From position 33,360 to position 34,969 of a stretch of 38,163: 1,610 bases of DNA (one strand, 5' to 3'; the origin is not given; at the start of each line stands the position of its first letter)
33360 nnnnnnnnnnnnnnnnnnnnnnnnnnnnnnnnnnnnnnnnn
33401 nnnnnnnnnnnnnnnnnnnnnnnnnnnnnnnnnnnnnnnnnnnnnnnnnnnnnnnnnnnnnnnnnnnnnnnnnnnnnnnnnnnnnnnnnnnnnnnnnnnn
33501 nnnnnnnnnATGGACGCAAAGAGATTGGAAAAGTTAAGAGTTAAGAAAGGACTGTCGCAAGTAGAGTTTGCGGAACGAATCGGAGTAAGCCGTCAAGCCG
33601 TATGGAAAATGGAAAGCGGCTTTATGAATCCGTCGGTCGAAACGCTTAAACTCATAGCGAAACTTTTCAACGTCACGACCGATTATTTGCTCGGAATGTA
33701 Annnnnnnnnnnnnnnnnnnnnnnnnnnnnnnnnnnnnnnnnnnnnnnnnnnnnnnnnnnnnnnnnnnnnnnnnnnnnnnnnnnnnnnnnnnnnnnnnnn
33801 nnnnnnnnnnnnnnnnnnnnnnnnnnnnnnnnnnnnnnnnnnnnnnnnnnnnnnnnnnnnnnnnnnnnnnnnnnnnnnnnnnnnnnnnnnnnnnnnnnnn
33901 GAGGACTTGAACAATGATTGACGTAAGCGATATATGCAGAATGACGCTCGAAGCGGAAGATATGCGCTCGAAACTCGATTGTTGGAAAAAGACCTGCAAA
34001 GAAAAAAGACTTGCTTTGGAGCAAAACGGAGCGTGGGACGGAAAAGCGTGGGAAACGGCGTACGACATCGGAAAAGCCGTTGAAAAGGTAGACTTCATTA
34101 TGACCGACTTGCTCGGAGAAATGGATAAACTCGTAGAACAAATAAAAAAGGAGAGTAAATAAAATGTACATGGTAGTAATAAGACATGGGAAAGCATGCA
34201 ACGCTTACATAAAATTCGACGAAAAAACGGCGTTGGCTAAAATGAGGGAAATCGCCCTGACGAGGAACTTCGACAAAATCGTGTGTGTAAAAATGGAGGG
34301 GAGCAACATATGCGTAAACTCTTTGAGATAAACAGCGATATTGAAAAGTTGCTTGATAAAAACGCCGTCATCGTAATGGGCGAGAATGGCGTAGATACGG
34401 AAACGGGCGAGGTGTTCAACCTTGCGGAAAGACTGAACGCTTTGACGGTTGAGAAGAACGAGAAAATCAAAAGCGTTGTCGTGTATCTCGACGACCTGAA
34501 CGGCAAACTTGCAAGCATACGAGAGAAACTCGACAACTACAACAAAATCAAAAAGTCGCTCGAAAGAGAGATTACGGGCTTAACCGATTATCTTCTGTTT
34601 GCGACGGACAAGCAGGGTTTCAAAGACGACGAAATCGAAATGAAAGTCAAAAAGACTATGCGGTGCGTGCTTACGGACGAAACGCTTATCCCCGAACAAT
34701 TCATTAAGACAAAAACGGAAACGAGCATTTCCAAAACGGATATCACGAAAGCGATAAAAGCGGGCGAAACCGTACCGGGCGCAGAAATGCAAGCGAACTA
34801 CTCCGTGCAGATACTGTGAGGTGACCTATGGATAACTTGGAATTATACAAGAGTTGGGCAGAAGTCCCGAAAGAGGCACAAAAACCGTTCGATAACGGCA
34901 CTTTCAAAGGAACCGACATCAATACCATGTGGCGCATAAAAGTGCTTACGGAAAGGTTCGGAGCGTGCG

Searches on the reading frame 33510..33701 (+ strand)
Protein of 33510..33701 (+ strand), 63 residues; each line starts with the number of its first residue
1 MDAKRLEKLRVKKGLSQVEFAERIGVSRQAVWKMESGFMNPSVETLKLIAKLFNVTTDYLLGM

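Call 9: search_protein_families(library=pfam, proteins=[window:33510-33701:+], max_evalue=0.01)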
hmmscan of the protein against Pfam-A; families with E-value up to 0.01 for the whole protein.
window:33510-33701:+ (63 aa): 8 families
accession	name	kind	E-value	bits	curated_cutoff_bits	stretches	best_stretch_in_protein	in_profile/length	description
PF01381.28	HTH_3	-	3.8e-18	65.7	23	1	6-60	1-55/55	Helix-turn-helix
PF13560.12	HTH_31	-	4e-10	40.3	27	1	4-57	4-58/64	Helix-turn-helix domain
PF12844.13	HTH_19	-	6.9e-10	39.1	30.2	1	4-61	2-59/64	Helix-turn-helix domain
PF13443.12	HTH_26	-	1.7e-06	28.6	22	1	5-56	1-53/63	Cro/C1-type HTH DNA-binding domain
PF08279.18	HTH_11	-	0.00013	22.2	25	1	6-33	6-34/55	HTH domain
PF16509.11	KORA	-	0.00083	20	26.7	1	13-43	29-59/84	TrfB plasmid transcriptional repressor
PF15731.11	MqsA_antitoxin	-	0.0038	17.8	30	1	2-50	70-118/131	Antitoxin component of bacterial toxin-antitoxin system, MqsA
PF15943.11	YdaS_toxin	-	0.0079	16.4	30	1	16-34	10-28/65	Bacterial toxin YdaS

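Call 65: search_protein_families(library=phrogs, proteins=[window:33510-33698:+], max_evalue=0.001)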
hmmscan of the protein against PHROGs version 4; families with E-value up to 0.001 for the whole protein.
window:33510-33698:+ (63 aa): 28 families (the best 25 are shown)
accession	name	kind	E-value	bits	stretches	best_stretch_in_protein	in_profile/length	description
phrog_8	-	transcription regulation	5.9e-23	82.9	1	1-62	76-137/346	transcriptional regulator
phrog_3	-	transcription regulation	1.1e-13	52.8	1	1-61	88-146/430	transcriptional repressor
phrog_2439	-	transcription regulation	6.1e-13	49.4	1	4-61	10-67/367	transcriptional regulator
phrog_4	-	transcription regulation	1.8e-12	47.9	1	3-62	138-193/400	transcriptional repressor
phrog_1373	-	transcription regulation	4.4e-11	44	1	6-61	68-123/166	transcriptional regulator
phrog_5823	-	transcription regulation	4.5e-10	40.2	1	4-62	9-68/404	transcriptional regulator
phrog_2967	-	transcription regulation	6.2e-10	40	1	3-62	12-71/225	transcriptional regulator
phrog_2328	-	transcription regulation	6.7e-10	39.8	1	3-60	17-74/128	transcriptional repressor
phrog_2104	-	unknown function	4.1e-08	34.3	1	1-50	39-88/103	-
phrog_7241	-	transcription regulation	6e-08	33.8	1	4-61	64-121/122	transcriptional regulator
phrog_38027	-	transcription regulation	6.2e-07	30.5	1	5-49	72-116/143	transcriptional repressor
phrog_1994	-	DNA, RNA and nucleotide metabolism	1.6e-06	29.2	1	4-62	2-60/170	DNA binding protein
phrog_34939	-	unknown function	4.7e-06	27.4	1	4-62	12-71/280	-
phrog_35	-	transcription regulation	7e-06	27.2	1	12-51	84-122/181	transcriptional repressor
phrog_147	-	transcription regulation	3e-05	25.3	1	3-54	6-60/100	transcriptional regulator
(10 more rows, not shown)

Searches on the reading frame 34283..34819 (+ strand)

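Call 9: search_protein_families(library=pfam, proteins=[window:34283-34819:+], max_evalue=0.01)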
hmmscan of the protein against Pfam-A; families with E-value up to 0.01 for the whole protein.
window:34283-34819:+ (178 aa): 1 family
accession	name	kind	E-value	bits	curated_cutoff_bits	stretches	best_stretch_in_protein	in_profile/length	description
PF05565.16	Sipho_Gp157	-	1.2e-19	71.3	28.6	1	12-177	1-161/162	Siphovirus Gp157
